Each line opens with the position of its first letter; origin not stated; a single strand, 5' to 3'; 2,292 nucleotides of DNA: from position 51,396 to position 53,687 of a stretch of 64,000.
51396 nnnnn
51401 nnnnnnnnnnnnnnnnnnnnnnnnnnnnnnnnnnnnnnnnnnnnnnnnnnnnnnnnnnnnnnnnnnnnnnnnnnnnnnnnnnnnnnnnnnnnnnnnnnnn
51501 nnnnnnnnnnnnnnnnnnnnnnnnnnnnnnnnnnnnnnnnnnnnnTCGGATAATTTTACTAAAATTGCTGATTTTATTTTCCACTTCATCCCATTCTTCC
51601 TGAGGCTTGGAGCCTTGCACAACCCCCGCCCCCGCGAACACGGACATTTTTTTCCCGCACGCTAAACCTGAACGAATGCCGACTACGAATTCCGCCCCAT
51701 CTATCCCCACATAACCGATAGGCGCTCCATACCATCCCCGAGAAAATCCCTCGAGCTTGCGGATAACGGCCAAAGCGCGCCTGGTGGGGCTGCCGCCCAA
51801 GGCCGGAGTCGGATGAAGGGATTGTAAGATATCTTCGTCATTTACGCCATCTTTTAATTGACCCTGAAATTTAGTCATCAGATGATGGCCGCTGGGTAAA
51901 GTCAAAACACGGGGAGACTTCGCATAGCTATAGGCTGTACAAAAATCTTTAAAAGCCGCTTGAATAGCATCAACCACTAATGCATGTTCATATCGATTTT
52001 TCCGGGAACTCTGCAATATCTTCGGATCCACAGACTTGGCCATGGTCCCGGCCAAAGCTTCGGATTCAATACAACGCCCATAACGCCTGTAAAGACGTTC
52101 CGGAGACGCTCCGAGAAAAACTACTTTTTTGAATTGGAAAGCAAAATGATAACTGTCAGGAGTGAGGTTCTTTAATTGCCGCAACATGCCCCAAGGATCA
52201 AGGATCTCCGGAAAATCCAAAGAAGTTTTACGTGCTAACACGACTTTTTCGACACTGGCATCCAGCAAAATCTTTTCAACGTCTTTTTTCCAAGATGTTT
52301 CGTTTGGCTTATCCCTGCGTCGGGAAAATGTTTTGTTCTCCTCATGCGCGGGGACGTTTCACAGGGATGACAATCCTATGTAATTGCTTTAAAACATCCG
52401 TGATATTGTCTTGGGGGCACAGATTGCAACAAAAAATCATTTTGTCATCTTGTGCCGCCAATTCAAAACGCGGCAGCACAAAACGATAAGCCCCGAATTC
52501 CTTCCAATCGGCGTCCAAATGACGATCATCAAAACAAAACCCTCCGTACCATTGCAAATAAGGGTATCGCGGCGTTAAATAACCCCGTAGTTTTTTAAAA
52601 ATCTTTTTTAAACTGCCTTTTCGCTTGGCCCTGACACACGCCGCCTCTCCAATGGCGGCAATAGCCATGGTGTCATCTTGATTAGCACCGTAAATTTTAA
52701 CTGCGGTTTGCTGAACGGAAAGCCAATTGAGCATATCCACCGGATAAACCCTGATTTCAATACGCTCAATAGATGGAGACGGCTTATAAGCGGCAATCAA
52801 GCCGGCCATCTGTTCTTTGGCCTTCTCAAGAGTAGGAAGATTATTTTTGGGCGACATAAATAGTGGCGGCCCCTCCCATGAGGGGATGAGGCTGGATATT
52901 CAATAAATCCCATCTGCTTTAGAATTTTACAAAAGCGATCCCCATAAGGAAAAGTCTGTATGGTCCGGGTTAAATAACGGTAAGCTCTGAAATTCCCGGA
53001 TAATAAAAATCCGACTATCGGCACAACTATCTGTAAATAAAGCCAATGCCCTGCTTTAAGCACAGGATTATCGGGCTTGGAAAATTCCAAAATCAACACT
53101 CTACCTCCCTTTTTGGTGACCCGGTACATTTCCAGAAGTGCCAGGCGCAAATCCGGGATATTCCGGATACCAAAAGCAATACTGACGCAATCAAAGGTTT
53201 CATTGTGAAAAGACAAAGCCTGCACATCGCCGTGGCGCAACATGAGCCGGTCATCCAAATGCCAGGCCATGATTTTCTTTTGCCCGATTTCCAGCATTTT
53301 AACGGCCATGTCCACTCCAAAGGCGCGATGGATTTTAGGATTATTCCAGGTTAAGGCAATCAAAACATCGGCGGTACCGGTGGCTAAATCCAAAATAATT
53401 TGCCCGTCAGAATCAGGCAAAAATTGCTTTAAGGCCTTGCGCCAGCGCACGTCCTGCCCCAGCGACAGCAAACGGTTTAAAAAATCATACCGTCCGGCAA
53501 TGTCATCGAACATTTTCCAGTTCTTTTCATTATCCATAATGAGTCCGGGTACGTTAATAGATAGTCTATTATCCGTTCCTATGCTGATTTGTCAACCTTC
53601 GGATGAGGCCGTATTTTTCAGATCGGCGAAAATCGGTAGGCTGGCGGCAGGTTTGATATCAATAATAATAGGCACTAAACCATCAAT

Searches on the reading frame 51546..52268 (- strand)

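Call 54: search_protein_families(library=pfam, proteins=[window:51546-52268:-], max_evalue=0.001)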
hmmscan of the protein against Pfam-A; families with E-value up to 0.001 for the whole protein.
window:51546-52268:- (241 aa): 1 family
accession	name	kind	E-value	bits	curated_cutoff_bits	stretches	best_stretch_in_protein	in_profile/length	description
PF00425.24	Chorismate_bind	-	6.3e-65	219.7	27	1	4-232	19-257/257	chorismate binding enzyme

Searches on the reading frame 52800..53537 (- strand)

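Call 54: search_protein_families(library=pfam, proteins=[window:52800-53537:-], max_evalue=0.001)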
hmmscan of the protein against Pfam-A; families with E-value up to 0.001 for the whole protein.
window:52800-53537:- (246 aa): 6 families
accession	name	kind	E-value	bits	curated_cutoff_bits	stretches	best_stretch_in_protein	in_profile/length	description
PF01209.24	Ubie_methyltran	-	2.1e-50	171.7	20.1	1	4-212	7-214/233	ubiE/COQ5 methyltransferase family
PF13649.12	Methyltransf_25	-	1.8e-14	54.6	27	1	48-145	1-97/97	Methyltransferase domain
PF08241.18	Methyltransf_11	-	1.5e-13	51.6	21.2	1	49-149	1-95/95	Methyltransferase domain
PF13847.12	Methyltransf_31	-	3.3e-11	43.5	27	1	43-153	2-113/145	Methyltransferase domain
PF13489.12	Methyltransf_23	-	2e-07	31.3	27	1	31-168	8-135/164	Methyltransferase domain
PF08242.18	Methyltransf_12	-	3.3e-07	31.4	30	1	49-147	1-98/98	Methyltransferase domain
